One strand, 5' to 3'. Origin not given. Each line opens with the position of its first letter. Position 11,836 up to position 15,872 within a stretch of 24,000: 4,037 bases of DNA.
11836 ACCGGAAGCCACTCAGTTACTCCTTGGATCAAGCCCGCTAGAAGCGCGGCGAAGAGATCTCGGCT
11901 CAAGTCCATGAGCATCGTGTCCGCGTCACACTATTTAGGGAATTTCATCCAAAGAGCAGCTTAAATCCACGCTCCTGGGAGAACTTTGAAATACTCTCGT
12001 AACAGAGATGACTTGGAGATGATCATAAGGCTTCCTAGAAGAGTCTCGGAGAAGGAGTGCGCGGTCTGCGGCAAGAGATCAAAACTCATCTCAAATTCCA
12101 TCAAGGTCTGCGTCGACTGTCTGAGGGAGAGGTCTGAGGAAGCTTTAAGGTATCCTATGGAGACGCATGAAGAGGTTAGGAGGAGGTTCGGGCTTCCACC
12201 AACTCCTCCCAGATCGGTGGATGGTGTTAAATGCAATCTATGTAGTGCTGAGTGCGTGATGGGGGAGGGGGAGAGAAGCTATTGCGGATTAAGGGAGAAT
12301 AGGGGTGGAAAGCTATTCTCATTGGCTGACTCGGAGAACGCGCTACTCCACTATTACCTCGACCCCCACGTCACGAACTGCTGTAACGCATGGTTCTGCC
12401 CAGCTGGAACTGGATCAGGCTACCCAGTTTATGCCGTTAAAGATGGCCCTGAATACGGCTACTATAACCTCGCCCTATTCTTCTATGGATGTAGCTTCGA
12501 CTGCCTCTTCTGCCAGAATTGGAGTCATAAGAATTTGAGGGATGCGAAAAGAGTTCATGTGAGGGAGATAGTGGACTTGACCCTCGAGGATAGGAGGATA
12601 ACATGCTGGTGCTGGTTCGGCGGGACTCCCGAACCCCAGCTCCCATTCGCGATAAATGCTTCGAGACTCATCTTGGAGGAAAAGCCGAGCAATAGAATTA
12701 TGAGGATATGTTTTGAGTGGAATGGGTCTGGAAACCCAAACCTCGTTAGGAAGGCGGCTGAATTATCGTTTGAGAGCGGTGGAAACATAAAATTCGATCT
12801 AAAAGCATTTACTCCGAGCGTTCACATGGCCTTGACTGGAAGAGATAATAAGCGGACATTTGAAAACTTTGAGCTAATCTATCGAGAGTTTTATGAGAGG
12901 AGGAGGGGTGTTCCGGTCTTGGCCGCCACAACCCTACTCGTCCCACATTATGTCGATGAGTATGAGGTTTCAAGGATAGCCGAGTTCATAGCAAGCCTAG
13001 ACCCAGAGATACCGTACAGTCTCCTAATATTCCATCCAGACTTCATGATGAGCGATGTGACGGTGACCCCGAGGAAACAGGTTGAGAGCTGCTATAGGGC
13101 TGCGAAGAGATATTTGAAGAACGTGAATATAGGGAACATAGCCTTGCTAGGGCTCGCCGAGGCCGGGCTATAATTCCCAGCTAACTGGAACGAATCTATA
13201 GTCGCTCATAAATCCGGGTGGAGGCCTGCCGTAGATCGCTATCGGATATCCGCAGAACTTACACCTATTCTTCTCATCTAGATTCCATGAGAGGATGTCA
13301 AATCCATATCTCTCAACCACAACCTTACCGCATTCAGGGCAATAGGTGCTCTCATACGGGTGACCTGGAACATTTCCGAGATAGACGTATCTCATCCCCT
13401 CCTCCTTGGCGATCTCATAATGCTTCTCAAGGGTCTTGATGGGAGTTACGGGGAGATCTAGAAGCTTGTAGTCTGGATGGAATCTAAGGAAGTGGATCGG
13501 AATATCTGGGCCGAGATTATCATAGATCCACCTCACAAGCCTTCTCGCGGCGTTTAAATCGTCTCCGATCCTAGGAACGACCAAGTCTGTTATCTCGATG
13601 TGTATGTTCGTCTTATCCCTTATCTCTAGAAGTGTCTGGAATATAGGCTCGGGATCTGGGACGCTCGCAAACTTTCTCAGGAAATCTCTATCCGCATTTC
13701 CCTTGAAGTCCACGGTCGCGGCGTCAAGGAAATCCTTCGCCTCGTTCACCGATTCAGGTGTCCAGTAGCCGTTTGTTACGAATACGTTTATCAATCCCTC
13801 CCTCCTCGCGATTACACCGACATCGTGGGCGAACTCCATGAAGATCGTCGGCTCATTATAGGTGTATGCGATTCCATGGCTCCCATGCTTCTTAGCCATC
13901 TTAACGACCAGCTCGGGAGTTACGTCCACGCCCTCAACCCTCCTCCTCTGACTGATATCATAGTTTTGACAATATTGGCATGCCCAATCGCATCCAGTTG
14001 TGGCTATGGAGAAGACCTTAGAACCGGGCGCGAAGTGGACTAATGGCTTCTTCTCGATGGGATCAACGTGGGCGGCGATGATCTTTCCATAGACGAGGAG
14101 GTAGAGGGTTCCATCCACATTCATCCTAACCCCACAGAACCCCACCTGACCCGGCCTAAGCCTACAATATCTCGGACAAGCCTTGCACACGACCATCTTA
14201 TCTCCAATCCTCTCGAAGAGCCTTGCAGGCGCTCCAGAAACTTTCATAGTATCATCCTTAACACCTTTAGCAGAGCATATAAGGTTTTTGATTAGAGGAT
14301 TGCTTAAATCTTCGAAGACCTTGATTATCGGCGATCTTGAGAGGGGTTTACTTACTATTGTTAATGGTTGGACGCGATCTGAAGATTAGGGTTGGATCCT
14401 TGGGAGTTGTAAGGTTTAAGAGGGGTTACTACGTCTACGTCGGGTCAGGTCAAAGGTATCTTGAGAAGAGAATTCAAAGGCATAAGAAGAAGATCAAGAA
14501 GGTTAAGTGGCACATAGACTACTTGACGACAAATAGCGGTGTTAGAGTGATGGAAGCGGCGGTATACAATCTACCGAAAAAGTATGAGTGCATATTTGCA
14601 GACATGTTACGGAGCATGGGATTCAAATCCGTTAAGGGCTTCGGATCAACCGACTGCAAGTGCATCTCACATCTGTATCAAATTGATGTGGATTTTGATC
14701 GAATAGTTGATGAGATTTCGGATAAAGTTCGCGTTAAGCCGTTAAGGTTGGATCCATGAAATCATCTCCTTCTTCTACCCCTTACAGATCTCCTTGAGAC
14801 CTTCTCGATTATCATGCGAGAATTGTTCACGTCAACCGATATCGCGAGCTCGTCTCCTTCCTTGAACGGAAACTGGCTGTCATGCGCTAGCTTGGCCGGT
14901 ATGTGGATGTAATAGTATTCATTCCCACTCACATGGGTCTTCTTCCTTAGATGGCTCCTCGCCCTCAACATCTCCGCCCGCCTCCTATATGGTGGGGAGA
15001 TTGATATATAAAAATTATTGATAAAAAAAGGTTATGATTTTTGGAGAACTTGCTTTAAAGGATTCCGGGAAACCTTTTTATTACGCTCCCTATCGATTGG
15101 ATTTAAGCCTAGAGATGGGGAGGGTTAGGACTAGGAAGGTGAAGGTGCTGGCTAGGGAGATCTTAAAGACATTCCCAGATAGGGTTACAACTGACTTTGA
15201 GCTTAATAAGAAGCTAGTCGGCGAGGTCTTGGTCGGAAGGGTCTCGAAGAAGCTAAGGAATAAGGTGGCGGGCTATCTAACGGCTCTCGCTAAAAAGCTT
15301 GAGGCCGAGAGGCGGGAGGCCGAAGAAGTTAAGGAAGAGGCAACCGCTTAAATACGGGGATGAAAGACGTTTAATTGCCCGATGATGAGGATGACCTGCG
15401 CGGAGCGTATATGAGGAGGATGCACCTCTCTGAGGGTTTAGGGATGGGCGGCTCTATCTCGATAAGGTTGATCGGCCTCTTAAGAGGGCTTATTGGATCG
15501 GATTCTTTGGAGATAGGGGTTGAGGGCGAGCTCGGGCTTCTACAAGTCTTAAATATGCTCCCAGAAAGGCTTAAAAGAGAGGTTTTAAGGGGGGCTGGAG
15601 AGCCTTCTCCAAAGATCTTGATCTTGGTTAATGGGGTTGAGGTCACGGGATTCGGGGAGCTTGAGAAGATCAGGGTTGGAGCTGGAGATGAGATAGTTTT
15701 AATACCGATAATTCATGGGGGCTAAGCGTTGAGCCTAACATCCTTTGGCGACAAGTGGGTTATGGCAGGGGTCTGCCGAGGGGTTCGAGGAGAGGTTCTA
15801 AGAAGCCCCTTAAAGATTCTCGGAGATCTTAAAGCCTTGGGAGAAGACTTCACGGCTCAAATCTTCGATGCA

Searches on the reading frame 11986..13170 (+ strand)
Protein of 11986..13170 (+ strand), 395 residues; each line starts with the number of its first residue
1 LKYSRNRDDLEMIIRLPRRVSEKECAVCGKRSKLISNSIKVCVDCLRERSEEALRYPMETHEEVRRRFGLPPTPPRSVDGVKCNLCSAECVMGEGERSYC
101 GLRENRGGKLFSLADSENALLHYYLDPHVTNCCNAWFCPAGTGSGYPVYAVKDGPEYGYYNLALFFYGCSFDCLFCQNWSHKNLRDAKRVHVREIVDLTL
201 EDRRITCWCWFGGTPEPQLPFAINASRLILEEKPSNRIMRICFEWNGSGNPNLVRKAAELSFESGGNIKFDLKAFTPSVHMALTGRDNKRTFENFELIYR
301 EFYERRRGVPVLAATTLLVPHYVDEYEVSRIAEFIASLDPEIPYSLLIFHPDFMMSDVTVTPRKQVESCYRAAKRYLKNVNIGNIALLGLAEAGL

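Call 33: search_protein_families(library=pfam, proteins=[window:11986-13170:+], max_evalue=0.0001)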
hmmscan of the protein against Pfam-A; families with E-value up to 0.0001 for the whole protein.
window:11986-13170:+ (395 aa): 1 family
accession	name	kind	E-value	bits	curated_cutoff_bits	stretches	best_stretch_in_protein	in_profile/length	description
PF04055.27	Radical_SAM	-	8.3e-15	55.8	29.5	1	165-320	3-152/166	Radical SAM superfamily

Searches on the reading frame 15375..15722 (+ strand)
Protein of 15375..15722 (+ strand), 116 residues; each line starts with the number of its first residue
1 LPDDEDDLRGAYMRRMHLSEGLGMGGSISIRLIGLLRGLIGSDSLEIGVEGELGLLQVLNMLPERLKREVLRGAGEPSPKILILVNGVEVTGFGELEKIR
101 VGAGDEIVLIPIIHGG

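Call 45: search_protein_families(library=pfam, proteins=[window:15375-15722:+], max_evalue=1)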
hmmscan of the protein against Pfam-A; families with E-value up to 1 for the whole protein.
window:15375-15722:+ (116 aa): 3 families
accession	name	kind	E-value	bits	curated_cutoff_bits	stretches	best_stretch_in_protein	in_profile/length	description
PF02597.26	ThiS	-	0.00044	21.2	22.5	1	31-116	2-76/76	ThiS family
PF09138.17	Urm1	-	0.0039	18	21.8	1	60-116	43-96/96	Urm1 (Ubiquitin related modifier)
PF14377.11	UBM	-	0.14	12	23.3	1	57-73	12-28/35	Ubiquitin binding region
